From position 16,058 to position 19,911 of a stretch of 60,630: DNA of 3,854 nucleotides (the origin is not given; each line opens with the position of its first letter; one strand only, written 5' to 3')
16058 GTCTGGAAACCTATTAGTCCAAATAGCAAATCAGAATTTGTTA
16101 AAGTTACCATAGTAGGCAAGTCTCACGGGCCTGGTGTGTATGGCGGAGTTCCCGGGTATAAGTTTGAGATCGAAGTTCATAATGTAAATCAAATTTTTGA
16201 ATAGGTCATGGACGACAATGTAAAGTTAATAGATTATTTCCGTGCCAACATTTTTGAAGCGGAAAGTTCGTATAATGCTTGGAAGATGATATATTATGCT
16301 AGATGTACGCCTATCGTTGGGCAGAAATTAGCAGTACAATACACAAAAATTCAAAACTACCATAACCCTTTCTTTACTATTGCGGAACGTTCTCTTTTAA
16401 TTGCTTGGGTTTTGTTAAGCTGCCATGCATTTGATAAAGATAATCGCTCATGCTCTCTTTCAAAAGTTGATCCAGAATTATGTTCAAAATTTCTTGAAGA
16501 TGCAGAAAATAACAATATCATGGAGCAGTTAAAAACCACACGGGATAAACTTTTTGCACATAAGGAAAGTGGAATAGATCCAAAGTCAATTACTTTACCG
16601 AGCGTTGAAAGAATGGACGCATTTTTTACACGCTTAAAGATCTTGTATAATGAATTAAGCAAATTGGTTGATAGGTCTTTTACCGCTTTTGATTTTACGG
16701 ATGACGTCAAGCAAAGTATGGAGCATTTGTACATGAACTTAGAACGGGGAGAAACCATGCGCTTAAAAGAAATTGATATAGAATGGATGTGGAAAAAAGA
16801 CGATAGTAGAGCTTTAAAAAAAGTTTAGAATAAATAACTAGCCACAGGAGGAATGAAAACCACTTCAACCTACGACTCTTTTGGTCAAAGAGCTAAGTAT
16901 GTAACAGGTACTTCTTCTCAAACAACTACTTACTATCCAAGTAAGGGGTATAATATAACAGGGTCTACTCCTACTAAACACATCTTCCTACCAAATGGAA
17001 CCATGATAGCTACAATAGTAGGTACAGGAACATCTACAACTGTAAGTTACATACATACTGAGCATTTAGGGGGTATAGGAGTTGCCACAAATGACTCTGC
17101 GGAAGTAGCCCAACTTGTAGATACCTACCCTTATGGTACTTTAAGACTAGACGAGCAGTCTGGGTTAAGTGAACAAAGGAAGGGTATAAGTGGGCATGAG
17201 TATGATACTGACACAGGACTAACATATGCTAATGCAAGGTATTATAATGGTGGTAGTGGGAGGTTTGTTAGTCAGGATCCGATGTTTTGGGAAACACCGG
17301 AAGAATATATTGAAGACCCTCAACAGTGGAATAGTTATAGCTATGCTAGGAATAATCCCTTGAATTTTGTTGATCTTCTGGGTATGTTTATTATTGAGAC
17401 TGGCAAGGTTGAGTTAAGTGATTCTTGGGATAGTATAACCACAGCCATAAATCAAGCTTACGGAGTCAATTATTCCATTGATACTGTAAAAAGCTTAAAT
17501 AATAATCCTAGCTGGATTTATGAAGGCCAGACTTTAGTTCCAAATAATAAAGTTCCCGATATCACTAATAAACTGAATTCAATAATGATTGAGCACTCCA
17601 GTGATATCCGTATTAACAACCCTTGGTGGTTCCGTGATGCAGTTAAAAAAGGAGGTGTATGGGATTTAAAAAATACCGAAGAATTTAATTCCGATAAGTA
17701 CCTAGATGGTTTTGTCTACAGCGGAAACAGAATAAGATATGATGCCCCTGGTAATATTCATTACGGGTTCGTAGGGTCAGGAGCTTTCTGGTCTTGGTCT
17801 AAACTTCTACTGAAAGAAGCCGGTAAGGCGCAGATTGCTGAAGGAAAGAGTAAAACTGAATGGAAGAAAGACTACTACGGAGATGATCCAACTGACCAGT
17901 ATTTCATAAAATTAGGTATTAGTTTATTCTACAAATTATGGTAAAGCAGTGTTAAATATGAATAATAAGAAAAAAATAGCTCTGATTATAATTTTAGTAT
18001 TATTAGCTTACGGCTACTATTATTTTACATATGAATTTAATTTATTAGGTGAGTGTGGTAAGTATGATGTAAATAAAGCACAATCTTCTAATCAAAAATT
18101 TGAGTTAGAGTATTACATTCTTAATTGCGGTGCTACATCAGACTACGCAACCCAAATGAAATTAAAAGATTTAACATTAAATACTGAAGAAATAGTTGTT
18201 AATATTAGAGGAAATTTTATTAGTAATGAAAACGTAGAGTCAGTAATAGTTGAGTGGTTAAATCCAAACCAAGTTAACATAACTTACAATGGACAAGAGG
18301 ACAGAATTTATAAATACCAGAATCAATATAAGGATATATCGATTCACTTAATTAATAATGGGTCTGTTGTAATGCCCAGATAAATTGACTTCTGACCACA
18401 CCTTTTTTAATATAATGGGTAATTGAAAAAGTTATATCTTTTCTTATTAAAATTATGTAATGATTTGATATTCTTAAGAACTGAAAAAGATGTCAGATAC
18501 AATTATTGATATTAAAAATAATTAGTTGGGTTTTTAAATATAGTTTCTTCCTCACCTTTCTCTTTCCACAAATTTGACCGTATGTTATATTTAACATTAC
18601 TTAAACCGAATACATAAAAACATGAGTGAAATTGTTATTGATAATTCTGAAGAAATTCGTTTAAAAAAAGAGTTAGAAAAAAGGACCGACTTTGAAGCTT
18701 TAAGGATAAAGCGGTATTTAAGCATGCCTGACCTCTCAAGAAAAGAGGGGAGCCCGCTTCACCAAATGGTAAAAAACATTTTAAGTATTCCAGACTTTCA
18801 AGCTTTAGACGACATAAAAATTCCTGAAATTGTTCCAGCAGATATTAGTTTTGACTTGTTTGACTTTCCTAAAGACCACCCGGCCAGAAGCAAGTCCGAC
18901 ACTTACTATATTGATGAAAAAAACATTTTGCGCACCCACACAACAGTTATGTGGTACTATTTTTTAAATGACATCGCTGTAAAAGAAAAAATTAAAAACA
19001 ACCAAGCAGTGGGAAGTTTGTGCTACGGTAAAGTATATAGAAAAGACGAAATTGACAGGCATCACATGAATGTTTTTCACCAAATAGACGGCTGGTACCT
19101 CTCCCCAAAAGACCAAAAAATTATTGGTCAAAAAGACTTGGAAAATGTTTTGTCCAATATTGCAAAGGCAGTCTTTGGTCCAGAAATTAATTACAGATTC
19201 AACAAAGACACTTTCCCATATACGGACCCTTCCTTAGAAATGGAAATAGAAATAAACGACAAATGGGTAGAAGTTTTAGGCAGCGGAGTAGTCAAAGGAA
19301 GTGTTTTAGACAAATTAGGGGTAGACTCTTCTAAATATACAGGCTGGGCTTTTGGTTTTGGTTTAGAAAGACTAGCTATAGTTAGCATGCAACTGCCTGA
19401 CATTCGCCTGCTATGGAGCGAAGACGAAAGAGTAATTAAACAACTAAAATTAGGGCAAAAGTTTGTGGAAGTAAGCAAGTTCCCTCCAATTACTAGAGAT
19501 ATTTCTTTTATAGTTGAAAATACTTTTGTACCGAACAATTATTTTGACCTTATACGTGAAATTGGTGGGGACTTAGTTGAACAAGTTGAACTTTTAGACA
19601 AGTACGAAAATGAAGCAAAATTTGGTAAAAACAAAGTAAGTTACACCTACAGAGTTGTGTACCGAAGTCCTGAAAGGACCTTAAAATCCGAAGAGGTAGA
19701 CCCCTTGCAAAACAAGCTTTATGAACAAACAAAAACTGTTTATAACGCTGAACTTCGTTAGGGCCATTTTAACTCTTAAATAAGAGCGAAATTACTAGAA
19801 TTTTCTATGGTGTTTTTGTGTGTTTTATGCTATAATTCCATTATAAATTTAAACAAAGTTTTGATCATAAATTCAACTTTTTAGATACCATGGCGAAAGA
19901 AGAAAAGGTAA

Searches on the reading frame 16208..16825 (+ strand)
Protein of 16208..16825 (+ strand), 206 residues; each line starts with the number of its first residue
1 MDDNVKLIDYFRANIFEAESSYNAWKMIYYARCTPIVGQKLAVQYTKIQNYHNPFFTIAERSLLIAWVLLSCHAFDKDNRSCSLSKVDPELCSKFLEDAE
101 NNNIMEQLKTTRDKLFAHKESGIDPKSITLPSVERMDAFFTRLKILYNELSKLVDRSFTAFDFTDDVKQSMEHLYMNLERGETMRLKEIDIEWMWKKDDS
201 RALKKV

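Call 16: search_protein_families(library=pfam, proteins=[window:16208-16825:+], max_evalue=0.01)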
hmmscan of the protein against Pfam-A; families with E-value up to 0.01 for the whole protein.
window:16208-16825:+ (206 aa): 1 family
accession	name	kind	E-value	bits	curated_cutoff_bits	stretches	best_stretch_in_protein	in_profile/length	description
PF18734.6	HEPN_AbiU2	-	4.4e-06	26.7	26.8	1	87-169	103-185/193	AbiU2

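Call 81: search_protein_families(library=padloc, proteins=[window:16208-16825:+], max_evalue=0.01)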
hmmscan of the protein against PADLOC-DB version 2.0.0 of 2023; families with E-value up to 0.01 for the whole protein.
window:16208-16825:+ (206 aa): 0 families

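Call 82: search_protein_families(library=ncbifam, proteins=[window:16208-16825:+], max_evalue=0.01)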
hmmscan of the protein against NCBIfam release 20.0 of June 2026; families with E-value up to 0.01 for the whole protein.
window:16208-16825:+ (206 aa): 0 families

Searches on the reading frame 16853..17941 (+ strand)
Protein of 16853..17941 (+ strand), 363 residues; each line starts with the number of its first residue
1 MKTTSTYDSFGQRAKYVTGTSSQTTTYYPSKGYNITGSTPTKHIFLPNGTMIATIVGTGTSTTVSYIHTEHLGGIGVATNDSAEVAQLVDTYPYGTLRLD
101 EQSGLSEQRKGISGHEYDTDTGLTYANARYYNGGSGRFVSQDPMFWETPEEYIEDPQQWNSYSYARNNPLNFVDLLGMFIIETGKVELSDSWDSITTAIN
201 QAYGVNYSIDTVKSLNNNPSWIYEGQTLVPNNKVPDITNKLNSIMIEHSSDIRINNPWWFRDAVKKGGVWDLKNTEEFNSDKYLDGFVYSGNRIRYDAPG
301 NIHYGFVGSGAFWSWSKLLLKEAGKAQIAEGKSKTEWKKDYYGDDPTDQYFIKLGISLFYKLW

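Call 16: search_protein_families(library=pfam, proteins=[window:16853-17941:+], max_evalue=0.01)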
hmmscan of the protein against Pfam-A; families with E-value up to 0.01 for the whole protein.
window:16853-17941:+ (363 aa): 1 family
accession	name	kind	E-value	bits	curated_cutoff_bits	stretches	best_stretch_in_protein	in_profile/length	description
PF15607.11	Ntox44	-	3.9e-13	50.1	24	1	259-359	1-102/104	Bacterial toxin 44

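Call 82: search_protein_families(library=ncbifam, proteins=[window:16853-17941:+], max_evalue=0.01)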
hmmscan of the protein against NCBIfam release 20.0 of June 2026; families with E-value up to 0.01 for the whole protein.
window:16853-17941:+ (363 aa): 2 families
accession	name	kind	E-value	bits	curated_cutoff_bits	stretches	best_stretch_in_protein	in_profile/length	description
TIGR03696.1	Rhs_assc_core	domain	2.5e-17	63.1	32.5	1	92-178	2-76/76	RHS repeat-associated core domain-containing protein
NF041261.1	RHS_core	equivalog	4.3e-07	28.1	2000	1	66-178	1159-1261/1261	RHS element core protein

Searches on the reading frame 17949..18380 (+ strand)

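Call 16: search_protein_families(library=pfam, proteins=[window:17949-18380:+], max_evalue=0.01)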
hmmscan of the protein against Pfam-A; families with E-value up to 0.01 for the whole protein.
window:17949-18380:+ (144 aa): 1 family
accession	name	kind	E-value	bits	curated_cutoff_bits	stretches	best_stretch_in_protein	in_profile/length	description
PF17428.7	DUF5412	-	3.5e-08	33.7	25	1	10-117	9-107/118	Family of unknown function (DUF5412)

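Call 81: search_protein_families(library=padloc, proteins=[window:17949-18380:+], max_evalue=0.01)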
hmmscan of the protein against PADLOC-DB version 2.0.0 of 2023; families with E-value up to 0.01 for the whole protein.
window:17949-18380:+ (144 aa): 0 families

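Call 82: search_protein_families(library=ncbifam, proteins=[window:17949-18380:+], max_evalue=0.01)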
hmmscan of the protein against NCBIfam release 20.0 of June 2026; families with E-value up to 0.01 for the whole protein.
window:17949-18380:+ (144 aa): 0 families

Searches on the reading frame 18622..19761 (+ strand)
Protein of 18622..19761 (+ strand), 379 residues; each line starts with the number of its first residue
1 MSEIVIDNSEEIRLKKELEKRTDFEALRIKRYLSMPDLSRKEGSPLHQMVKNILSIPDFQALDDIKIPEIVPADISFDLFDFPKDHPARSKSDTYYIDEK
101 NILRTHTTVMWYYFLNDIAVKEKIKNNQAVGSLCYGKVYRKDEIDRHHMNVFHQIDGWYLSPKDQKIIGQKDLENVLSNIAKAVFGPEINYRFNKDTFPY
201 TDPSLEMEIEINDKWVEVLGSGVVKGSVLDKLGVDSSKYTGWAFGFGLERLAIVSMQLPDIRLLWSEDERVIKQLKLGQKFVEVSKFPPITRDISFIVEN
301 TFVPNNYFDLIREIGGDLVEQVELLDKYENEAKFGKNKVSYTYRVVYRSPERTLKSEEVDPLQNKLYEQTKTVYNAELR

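Call 16: search_protein_families(library=pfam, proteins=[window:18622-19758:+], max_evalue=0.01)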
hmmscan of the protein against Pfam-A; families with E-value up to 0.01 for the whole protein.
window:18622-19758:+ (379 aa): 2 families
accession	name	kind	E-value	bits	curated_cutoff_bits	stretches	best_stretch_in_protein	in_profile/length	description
PF01409.25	tRNA-synt_2d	-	4.1e-54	184.1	19.8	1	46-274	19-245/246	tRNA synthetases class II core domain (F)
PF03147.19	FDX-ACB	-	5e-23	81.8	31.1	1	285-379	1-94/94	Ferredoxin-fold anticodon binding domain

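Call 21: find_encoding_contigs(protein=window:18622-19761:+, flank=10000, max_places=6)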
Protein window:18622-19761:+ (379 aa): 2 contigs read that carry it; 2 places shown.
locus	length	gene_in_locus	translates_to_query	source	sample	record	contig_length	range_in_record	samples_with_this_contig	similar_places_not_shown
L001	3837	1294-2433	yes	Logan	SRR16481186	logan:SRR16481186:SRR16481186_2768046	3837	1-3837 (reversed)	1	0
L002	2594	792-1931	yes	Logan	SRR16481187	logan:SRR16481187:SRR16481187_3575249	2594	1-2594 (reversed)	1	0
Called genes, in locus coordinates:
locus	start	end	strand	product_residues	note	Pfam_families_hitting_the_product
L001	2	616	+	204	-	?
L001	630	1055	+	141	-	PF17428:DUF5412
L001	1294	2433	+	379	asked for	PF01409:tRNA-synt_2d, PF03147:FDX-ACB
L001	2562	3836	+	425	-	?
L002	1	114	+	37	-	?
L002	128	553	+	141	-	PF17428:DUF5412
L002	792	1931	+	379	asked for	PF01409:tRNA-synt_2d, PF03147:FDX-ACB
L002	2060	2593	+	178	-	?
